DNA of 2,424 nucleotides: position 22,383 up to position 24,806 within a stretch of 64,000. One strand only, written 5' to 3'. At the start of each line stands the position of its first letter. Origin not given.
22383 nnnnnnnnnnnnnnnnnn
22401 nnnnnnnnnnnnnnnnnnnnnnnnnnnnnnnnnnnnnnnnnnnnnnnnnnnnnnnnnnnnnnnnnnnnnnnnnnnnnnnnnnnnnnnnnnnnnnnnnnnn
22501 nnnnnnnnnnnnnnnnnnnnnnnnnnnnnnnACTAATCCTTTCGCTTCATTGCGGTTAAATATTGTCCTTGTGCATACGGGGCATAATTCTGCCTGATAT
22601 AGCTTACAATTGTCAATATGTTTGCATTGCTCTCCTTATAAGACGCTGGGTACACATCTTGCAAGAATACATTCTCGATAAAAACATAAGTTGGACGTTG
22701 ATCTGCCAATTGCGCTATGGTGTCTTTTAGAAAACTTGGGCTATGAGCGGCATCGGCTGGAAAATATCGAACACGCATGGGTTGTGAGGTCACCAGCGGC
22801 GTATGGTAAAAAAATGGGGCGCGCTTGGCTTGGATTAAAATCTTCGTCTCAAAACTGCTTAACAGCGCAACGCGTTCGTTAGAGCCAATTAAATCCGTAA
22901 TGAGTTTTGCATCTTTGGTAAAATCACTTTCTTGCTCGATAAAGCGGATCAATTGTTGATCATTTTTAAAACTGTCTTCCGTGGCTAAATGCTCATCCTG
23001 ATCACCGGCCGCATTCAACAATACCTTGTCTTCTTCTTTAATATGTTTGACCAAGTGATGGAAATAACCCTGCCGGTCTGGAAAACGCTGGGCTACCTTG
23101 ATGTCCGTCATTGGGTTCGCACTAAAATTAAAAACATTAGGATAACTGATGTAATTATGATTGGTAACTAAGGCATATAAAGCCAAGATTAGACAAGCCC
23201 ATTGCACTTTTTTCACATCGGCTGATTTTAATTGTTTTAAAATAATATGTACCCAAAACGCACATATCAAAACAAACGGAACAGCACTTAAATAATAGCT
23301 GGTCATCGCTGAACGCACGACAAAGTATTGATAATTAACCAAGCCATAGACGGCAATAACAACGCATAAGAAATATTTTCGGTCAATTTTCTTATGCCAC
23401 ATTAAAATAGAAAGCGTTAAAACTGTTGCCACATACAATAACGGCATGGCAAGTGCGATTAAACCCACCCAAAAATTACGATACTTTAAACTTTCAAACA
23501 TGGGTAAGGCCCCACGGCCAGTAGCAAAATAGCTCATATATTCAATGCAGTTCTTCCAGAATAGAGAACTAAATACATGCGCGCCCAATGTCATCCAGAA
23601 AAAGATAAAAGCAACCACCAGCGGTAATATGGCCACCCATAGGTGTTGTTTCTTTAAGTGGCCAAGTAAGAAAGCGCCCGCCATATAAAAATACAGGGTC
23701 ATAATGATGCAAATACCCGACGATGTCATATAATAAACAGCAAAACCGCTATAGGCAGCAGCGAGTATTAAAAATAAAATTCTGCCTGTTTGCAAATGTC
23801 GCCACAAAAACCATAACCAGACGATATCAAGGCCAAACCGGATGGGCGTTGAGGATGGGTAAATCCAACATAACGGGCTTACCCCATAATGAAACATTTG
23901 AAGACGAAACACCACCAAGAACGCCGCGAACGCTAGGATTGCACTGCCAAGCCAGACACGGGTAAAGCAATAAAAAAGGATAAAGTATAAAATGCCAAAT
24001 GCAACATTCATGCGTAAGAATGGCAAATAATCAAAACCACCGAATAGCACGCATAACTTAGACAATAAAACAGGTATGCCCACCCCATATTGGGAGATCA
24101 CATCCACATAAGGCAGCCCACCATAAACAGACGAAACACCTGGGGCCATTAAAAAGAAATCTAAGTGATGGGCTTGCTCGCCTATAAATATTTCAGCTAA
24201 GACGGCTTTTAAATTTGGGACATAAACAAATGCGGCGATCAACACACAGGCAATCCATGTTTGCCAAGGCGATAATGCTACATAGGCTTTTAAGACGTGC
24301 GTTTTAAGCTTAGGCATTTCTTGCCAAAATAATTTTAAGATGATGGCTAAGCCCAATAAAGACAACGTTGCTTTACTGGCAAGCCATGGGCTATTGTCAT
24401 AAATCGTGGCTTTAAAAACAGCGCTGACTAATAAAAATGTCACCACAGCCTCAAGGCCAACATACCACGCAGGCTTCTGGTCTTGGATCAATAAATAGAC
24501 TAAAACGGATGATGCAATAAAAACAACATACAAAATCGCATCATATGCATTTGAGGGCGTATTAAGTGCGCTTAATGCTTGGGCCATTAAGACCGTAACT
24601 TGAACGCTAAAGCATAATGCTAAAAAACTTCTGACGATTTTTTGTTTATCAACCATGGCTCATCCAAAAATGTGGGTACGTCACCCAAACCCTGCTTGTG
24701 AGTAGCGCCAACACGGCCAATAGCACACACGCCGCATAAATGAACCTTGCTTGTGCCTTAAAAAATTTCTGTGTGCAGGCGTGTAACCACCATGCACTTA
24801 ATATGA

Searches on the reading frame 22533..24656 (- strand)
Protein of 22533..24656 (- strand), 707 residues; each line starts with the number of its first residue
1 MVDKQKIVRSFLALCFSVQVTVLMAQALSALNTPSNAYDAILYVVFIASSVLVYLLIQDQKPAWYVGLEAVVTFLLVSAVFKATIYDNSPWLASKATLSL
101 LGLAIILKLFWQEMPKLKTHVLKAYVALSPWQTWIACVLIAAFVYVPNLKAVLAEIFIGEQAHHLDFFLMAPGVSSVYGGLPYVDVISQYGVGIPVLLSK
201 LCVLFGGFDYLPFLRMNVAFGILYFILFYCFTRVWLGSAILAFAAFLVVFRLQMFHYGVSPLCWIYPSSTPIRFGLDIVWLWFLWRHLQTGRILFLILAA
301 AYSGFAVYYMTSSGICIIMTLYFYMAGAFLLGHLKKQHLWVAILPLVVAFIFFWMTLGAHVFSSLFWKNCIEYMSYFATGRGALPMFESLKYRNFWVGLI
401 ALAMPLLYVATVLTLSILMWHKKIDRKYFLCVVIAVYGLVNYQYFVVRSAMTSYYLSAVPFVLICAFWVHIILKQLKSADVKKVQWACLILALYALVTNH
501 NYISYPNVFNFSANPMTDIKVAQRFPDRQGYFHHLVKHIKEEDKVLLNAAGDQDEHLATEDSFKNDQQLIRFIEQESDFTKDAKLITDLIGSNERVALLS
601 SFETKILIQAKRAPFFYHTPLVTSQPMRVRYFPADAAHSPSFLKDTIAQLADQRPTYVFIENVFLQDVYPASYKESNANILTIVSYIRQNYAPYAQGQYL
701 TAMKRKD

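Call 15: search_protein_families(library=pfam, proteins=[window:22533-24656:-], max_evalue=0.01)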
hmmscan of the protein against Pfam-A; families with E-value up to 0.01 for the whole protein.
window:22533-24656:- (707 aa): 0 families

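Call 17: search_protein_families(library=pfam, proteins=[window:22533-24656:-], max_evalue=10)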
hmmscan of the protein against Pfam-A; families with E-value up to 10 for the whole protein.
window:22533-24656:- (707 aa): 1 family
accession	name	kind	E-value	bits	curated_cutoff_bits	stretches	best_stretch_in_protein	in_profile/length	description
PF15807.10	MAP17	-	1.8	9.1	29.6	1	61-80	29-47/122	Membrane-associated protein 117 kDa, PDZK1-interacting protein 1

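Call 78: search_solved_structures(query=A6, max_evalue=10)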
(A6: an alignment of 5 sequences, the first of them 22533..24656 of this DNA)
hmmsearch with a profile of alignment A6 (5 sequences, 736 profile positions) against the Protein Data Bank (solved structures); distinct sequences matched with E-value up to 10: 3.
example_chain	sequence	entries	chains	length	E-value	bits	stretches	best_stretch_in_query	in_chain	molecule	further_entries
8gyz_A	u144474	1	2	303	0.96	11.3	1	644-717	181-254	Transcription factor TGA7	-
8iaz_A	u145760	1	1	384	1.1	11.1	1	663-699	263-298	Transposase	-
8yg6_A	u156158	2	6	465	2.3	10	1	496-622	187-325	Major envelope glycoprotein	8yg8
